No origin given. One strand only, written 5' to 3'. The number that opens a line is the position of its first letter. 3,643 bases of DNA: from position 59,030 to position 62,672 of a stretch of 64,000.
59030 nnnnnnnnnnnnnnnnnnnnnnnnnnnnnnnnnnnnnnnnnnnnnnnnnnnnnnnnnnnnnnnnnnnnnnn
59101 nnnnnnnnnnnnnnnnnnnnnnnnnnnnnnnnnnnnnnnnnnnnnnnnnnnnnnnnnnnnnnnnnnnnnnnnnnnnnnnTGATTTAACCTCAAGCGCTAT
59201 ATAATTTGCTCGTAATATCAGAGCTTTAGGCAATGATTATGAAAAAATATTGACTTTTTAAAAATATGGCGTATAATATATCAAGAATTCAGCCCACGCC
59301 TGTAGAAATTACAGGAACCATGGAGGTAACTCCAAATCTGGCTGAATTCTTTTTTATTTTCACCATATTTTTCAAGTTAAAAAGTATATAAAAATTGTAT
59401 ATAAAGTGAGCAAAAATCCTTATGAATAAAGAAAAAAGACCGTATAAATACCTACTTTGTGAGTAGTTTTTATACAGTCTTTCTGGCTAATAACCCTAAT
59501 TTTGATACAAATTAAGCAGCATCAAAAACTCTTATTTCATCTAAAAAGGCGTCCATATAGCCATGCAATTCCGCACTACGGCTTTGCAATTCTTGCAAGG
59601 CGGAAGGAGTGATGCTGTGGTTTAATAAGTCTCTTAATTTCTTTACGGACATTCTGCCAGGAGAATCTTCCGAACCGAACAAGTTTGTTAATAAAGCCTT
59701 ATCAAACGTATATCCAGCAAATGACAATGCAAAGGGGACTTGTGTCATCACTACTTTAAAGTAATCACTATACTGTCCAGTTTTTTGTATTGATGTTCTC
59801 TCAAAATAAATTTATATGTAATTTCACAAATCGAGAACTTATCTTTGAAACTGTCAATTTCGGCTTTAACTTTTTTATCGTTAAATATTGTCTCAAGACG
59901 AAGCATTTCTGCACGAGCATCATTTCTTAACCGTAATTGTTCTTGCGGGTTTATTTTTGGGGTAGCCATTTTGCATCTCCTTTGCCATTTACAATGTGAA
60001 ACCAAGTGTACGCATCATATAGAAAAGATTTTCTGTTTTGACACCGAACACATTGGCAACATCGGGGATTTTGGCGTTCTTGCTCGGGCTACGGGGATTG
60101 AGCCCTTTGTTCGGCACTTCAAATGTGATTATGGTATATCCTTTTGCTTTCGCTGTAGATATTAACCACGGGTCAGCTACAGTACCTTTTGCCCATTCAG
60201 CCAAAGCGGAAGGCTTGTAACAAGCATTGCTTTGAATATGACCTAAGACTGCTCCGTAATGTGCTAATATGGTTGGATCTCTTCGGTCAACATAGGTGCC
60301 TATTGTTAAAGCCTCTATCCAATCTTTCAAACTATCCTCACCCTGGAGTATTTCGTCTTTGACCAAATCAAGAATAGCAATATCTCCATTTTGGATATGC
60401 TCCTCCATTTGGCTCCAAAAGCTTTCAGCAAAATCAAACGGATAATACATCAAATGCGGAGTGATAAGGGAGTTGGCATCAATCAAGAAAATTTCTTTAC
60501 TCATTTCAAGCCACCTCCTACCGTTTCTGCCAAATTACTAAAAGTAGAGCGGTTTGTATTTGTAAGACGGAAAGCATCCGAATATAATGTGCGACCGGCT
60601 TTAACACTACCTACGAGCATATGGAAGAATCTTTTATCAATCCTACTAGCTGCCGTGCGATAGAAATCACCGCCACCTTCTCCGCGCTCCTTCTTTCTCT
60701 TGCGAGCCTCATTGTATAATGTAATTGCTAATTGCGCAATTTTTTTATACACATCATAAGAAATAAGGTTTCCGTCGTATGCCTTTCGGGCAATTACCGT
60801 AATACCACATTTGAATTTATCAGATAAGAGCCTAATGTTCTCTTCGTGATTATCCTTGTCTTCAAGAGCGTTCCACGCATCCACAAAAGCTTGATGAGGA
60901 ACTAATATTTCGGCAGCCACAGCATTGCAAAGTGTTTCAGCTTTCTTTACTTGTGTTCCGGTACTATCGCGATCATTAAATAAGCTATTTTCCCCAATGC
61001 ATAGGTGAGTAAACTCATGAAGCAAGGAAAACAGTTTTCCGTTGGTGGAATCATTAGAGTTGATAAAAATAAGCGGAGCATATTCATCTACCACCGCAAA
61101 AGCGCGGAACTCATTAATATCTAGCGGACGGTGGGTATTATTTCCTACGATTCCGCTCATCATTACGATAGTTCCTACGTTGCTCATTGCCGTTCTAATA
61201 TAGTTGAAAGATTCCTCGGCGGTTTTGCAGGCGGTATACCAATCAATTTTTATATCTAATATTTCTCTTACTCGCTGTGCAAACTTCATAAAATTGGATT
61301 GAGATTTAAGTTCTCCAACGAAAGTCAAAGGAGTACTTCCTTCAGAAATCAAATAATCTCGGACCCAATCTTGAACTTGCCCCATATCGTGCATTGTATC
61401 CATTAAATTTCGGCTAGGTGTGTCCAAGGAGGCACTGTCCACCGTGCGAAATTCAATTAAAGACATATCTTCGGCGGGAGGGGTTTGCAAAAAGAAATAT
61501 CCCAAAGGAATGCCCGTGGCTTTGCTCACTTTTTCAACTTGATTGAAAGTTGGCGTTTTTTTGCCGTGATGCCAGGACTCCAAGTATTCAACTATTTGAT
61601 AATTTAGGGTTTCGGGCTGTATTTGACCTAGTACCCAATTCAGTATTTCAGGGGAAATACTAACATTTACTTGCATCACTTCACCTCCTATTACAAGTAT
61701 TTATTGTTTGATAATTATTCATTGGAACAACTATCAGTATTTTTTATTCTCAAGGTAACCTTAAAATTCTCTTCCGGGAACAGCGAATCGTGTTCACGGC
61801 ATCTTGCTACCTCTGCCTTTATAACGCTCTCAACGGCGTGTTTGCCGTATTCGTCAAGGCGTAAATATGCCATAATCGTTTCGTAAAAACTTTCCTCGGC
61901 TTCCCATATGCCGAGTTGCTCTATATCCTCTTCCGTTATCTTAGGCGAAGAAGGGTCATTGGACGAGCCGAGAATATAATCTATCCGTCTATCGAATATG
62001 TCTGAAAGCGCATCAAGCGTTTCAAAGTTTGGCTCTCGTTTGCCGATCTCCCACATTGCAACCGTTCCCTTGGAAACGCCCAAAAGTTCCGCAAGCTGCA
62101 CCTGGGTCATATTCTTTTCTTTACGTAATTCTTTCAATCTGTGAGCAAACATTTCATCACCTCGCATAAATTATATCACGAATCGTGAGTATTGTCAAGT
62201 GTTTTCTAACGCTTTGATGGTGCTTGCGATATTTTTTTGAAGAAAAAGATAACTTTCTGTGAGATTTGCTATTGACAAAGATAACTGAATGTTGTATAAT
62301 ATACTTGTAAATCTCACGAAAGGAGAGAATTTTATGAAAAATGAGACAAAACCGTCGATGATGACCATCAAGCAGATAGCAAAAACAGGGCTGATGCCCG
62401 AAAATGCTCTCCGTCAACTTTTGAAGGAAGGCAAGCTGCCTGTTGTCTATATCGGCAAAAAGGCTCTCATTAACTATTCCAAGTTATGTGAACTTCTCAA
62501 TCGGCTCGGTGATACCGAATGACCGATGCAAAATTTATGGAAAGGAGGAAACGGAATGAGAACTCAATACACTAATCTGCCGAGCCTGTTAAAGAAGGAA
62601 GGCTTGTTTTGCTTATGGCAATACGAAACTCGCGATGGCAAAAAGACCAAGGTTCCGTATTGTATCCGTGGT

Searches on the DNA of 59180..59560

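Call 5: search_rna_families(source=window, start=59180, end=59430, threshold=evalue, max_evalue=10, show_alignments=3)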
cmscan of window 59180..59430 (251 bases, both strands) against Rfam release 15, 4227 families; matches with E-value up to 10: 12.
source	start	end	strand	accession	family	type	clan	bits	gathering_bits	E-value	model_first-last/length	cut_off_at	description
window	59251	59360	+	RF02371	PyrG_leader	Cis-reg; leader;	-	20.1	65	1.9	1-78/78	no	PyrG leader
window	59263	59389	-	RF02072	STnc590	Gene; sRNA;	-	19.6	100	3.3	1-160/160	no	Salmonella enterica sRNA STnc590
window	59228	59301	+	RF01422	snoR116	Gene; snRNA; snoRNA; CD-box;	-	16.4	47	1.3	1-86/86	no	small nucleolar RNA snoR116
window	59309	59366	-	RF00112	CyaR_RyeE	Gene; sRNA;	-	16.1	47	2.1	1-85/85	no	CyaR/Rye RNA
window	59275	59358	-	RF00971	mir-578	Gene; miRNA;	-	15.9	98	3.2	1-84/84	no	mir-578 microRNA precursor family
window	59287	59349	-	RF02300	TtnuCD24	Gene; snRNA; snoRNA; CD-box;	-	15.6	75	2.8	1-58/58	no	Tetrahymena snoRNA TtnuCD24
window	59231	59259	+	RF01526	ceN106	Gene; snRNA; snoRNA; CD-box;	-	14.5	60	2.3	1-77/77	no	C. elegans snoRNA ceN106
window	59298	59412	-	RF00438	SNORA33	Gene; snRNA; snoRNA; HACA-box;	-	14.5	74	8.5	1-130/130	no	Small nucleolar RNA SNORA33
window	59197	59257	+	RF02407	snoR122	Gene; snRNA; snoRNA; CD-box;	-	13.8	36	7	15-74/74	no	Small nucleolar RNA snoR122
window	59228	59301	+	RF01302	snoU36a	Gene; snRNA; snoRNA; CD-box;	CL00051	13.2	45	7.8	1-90/90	no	SnoRNA U36a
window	59344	59390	+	RF01705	Flavo-1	Gene; sRNA;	-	12.9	42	5.2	21-57/76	no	Flavo-1 RNA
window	59260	59372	+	RF04128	MIR8562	Gene; miRNA;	-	11.9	211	6.9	68-175/242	no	MIR8562 microRNA precursor family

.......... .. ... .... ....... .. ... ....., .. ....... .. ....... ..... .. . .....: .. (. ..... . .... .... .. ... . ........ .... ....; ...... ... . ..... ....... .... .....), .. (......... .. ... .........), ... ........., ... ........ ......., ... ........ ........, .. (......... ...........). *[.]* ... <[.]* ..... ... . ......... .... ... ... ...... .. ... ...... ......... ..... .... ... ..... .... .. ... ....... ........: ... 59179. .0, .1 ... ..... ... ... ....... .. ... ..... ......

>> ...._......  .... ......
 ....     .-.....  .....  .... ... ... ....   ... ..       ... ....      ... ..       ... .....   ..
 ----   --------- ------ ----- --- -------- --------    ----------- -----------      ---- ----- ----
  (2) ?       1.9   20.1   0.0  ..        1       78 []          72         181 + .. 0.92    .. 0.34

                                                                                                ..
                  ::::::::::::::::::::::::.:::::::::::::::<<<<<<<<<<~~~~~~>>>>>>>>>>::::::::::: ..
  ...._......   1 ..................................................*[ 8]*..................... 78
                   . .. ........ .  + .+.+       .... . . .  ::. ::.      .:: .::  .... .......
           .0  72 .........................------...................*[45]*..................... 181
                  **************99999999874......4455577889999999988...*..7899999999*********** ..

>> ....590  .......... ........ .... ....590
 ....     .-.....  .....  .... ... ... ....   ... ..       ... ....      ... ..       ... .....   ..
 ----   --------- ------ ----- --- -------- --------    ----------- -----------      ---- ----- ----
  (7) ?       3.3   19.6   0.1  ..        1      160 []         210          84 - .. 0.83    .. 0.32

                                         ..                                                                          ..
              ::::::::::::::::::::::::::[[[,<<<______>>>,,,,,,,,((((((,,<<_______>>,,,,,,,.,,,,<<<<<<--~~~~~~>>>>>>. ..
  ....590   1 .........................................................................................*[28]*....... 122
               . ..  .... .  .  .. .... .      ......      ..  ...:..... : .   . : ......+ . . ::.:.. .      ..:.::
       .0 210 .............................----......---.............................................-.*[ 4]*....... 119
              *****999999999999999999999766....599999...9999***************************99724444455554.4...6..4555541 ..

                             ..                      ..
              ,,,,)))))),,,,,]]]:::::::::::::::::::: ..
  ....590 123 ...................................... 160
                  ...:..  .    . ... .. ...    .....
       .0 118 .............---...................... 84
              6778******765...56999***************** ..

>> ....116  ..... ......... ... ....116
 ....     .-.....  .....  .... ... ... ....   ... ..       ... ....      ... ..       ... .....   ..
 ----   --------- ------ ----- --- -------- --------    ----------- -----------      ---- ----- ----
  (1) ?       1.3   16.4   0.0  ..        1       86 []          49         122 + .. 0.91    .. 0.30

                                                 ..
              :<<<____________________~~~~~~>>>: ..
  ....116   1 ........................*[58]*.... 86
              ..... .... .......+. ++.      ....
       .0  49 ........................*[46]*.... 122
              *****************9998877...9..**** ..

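Call 73: search_rna_families(source=window, start=59340, end=59560, threshold=evalue, max_evalue=1)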
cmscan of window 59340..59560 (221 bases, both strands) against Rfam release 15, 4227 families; matches with E-value up to 1: 1.
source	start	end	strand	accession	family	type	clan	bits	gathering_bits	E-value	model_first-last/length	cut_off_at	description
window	59428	59529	-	RF04312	trpB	Cis-reg;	-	22.5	59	0.39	1-107/107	no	trpB ncRNA motif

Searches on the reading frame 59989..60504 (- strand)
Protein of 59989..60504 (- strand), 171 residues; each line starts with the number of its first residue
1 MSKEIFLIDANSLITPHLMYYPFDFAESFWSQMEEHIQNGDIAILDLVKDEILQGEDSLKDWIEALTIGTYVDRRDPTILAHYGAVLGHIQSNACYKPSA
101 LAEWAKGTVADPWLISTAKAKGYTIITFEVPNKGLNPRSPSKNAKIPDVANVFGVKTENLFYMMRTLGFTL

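Call 42: find_related_loci(query=window:59989-60504:-, collection=viral_contigs, flank=4000)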
Query window:59989-60504:- (171 aa) in viral_contigs; peptide patterns used: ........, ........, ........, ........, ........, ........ (x = any residue, [..] = any of these).
10 stretches matched a pattern, but none encodes a relative of the query by tblastn (E <= 1e-3).

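Call 54: search_protein_families(library=pfam, proteins=[window:59989-60504:-], max_evalue=0.01)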
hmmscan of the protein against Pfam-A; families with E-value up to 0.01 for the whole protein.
window:59989-60504:- (171 aa): 1 family
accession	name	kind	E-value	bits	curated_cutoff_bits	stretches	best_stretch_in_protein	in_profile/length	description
PF14367.12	DUF4411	-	7e-39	133.6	23.5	1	6-170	1-158/159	Domain of unknown function (DUF4411)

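Call 55: search_protein_families(library=padloc, proteins=[window:59989-60504:-], max_evalue=0.01)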
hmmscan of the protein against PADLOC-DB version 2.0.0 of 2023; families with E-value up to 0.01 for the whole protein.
window:59989-60504:- (171 aa): 0 families

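Call 56: search_protein_families(library=phrogs, proteins=[window:59989-60504:-], max_evalue=0.001)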
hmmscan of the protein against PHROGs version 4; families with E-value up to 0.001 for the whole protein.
window:59989-60504:- (171 aa): 1 family
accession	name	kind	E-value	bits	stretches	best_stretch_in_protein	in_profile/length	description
phrog_11126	-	unknown function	3.9e-27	96.1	1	6-169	4-161/167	-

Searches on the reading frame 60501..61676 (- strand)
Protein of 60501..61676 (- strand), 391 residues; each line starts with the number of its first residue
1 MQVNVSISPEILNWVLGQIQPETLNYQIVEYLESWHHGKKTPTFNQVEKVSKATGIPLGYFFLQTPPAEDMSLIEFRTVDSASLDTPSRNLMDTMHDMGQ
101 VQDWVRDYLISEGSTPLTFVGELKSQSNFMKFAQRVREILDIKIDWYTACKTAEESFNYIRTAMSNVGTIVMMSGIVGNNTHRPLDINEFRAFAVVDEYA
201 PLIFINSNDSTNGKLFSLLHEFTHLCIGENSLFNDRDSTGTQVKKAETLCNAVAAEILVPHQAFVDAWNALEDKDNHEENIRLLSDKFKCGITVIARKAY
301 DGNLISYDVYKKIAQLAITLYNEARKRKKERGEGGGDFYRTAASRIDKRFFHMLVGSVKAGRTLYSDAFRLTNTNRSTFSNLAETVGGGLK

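Call 43: find_related_loci(query=window:60501-61676:-, collection=viral_contigs, flank=5000)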
Query window:60501-61676:- (391 aa) in viral_contigs; peptide patterns used: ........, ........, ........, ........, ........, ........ (x = any residue, [..] = any of these).
No stretch of DNA in the collection matches any of the patterns.
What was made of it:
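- Tried and rejected: DUF4411 and ImmA-like proteins have no close relatives in IMG/VR (calls 42, 43).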

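Call 54: search_protein_families(library=pfam, proteins=[window:60501-61676:-], max_evalue=0.01)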
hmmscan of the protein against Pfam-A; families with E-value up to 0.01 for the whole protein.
window:60501-61676:- (391 aa): 1 family
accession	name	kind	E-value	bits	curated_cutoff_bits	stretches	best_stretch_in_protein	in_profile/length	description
PF06114.19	Peptidase_M78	-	1.3e-11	44.9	22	1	199-297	27-120/123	IrrE N-terminal-like domain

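Call 55: search_protein_families(library=padloc, proteins=[window:60501-61676:-], max_evalue=0.01)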
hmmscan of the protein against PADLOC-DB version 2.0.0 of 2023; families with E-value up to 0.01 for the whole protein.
window:60501-61676:- (391 aa): 16 families
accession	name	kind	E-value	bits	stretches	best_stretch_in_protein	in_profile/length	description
PDLC03944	RmrA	-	5.8e-13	46.7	1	34-315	38-296/384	-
PDLC04141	capP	-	4.6e-11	40.7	1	180-299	33-150/242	capP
PDLC03949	RmrA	-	8e-11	39.4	1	32-314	32-277/363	-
PDLC03945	RmrA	-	2e-10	38.4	1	40-311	40-302/394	-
PDLC03948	RmrA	-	2.5e-10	37.8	1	33-313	39-300/397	-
PDLC03947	RmrA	-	1.9e-08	31.5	1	33-266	42-259/383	-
PDLC04776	PDC-M69B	-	2.7e-08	31.8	1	182-318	49-190/272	-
PDLC03952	RmrA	-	2.9e-08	31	1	164-266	171-271/395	-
PDLC03946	RmrA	-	4e-08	30.4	1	190-266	166-235/357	-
PDLC03950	RmrA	-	2.9e-07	27.8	1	169-311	153-287/369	-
PDLC03954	RmrA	-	5.8e-07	26.8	1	31-268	39-261/380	-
PDLC03951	RmrA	-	9.2e-07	26.1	1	33-382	39-358/400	-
PDLC03982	PD-Lambda-2_B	-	2.7e-05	21.6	1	216-299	292-373/402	-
PDLC03953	RmrA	-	5.3e-05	20.6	1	36-263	39-248/373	-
PDLC03943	RmrA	-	0.00069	16.8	0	201-312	178-282/370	-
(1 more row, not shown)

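Call 56: search_protein_families(library=phrogs, proteins=[window:60501-61676:-], max_evalue=0.001)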
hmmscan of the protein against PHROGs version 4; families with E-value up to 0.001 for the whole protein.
window:60501-61676:- (391 aa): 4 families
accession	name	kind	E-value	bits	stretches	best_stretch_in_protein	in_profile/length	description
phrog_2439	-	transcription regulation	7.3e-40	138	1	30-335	35-309/367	transcriptional regulator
phrog_87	-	other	2.4e-06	28.4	1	192-289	65-151/227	metallo-protease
phrog_1914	-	unknown function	0.00059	20.6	1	190-295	68-170/222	-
phrog_1516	-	unknown function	0.00059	20.5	0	128-265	34-146/227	-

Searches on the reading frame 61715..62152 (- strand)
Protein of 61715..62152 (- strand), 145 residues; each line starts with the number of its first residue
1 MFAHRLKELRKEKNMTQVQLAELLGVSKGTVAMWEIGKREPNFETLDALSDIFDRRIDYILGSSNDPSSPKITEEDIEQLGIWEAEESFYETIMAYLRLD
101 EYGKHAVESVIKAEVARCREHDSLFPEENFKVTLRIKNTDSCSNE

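Call 54: search_protein_families(library=pfam, proteins=[window:61715-62152:-], max_evalue=0.01)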
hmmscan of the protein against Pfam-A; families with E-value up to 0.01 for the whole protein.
window:61715-62152:- (145 aa): 7 families
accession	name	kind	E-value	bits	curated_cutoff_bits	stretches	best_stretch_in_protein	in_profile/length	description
PF01381.28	HTH_3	-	8.1e-18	64.6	23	1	6-60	1-55/55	Helix-turn-helix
PF13560.12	HTH_31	-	2.7e-10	40.9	27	1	2-53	2-54/64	Helix-turn-helix domain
PF12844.13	HTH_19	-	1.6e-09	38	30.2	1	5-59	3-57/64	Helix-turn-helix domain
PF13443.12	HTH_26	-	6.4e-08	33.2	22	1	5-57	1-54/63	Cro/C1-type HTH DNA-binding domain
PF13412.12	HTH_24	-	0.0002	21.3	21.9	1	6-31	9-34/48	Winged helix-turn-helix DNA-binding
PF04545.22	Sigma70_r4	-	0.0013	18.6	24.1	1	8-31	14-37/50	Sigma-70, region 4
PF07022.19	Phage_CI_repr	-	0.005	17.6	22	1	16-63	14-60/65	Bacteriophage CI repressor helix-turn-helix domain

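Call 55: search_protein_families(library=padloc, proteins=[window:61715-62152:-], max_evalue=0.01)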
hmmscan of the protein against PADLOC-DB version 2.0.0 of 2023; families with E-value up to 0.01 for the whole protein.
window:61715-62152:- (145 aa): 20 families
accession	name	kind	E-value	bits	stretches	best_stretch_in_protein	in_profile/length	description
PDLC02926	HTH_VI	-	1.7e-12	45.4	1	1-74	1-74/92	-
PDLC03951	RmrA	-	1.4e-11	42.1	1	3-62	10-69/400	-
PDLC03954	RmrA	-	9.2e-11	39.3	1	3-66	12-75/380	-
PDLC03952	RmrA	-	4.5e-10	36.9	1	4-66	25-87/395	-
PDLC03944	RmrA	-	1.1e-08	32.5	1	3-63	8-68/384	-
PDLC03947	RmrA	-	4.1e-08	30.4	1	3-66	13-76/383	-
PDLC03956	RmrA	-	1.1e-07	29.2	1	3-70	10-78/399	-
PDLC04142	capH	-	1.5e-07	30.4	1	2-106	7-87/103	capH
PDLC03949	RmrA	-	2.1e-07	28.2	1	4-65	5-66/363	-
PDLC03948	RmrA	-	2.6e-06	24.6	1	3-61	10-68/397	-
PDLC03945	RmrA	-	3.2e-06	24.6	1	4-76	5-77/394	-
PDLC03946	RmrA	-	2.6e-05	21.1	1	3-62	4-63/357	-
PDLC04775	PDC-M69A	-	3.3e-05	22.4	1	7-68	13-74/113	-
PDLC03665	Control_protein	-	0.00048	18.3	1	1-50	8-58/77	control protein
PDLC03664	Control_protein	-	0.0031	16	1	2-40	14-52/74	control protein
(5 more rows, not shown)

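Call 56: search_protein_families(library=phrogs, proteins=[window:61715-62152:-], max_evalue=0.001)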
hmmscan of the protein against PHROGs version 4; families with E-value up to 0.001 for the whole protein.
window:61715-62152:- (145 aa): 22 families
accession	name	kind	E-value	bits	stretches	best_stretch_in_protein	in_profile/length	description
phrog_8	-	transcription regulation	1.2e-23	85.1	1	1-84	76-150/346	transcriptional regulator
phrog_3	-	transcription regulation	1.4e-16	62.3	1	1-100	88-185/430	transcriptional repressor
phrog_4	-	transcription regulation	4e-15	56.7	1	2-72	137-203/400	transcriptional repressor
phrog_2967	-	transcription regulation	3.8e-11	44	1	2-64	11-73/225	transcriptional regulator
phrog_2439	-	transcription regulation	5.4e-11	43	1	4-70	10-75/367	transcriptional regulator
phrog_2104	-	unknown function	6.1e-11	43.4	1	4-47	42-85/103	-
phrog_5823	-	transcription regulation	1.7e-10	41.6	1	2-68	7-74/404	transcriptional regulator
phrog_2328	-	transcription regulation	4.2e-09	37.3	1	2-67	16-81/128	transcriptional repressor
phrog_1994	-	DNA, RNA and nucleotide metabolism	2e-08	35.3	1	4-83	2-77/170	DNA binding protein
phrog_1373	-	transcription regulation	3.6e-08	34.6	1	6-66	68-128/166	transcriptional regulator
phrog_4836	-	transcription regulation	4.3e-07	30.7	1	3-82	77-151/194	CII-like regulator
phrog_7950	-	transcription regulation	6.3e-07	30.4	1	5-36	11-42/68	transcriptional repressor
phrog_4779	-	transcription regulation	7.6e-07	30.6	1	1-38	2-39/98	transcriptional regulator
phrog_7241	-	transcription regulation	1.6e-06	29.2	1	4-58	64-118/122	transcriptional regulator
phrog_5119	-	unknown function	3.2e-05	24.8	1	3-39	55-91/152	-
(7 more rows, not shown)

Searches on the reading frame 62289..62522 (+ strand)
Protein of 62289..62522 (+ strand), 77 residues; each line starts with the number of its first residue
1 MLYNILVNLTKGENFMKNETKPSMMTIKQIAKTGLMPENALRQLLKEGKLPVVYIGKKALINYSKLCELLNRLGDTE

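Call 54: search_protein_families(library=pfam, proteins=[window:62289-62522:+], max_evalue=0.01)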
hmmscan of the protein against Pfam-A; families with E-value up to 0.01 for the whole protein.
window:62289-62522:+ (77 aa): 0 families

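Call 55: search_protein_families(library=padloc, proteins=[window:62289-62522:+], max_evalue=0.01)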
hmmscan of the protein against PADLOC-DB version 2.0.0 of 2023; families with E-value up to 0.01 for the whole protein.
window:62289-62522:+ (77 aa): 1 family
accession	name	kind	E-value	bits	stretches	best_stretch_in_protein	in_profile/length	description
PDLC04133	mad1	-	7.5e-08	30.6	1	22-73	3-54/60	mads_1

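Call 56: search_protein_families(library=phrogs, proteins=[window:62289-62522:+], max_evalue=0.001)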
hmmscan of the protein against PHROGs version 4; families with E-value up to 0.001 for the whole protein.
window:62289-62522:+ (77 aa): 2 families
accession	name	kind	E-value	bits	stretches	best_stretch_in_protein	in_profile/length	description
phrog_6401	-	DNA, RNA and nucleotide metabolism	0.00031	21.6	1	21-58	6-44/64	DNA binding protein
phrog_66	-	integration and excision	0.00072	20.3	1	16-74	85-144/412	excisionase and transcriptional regulator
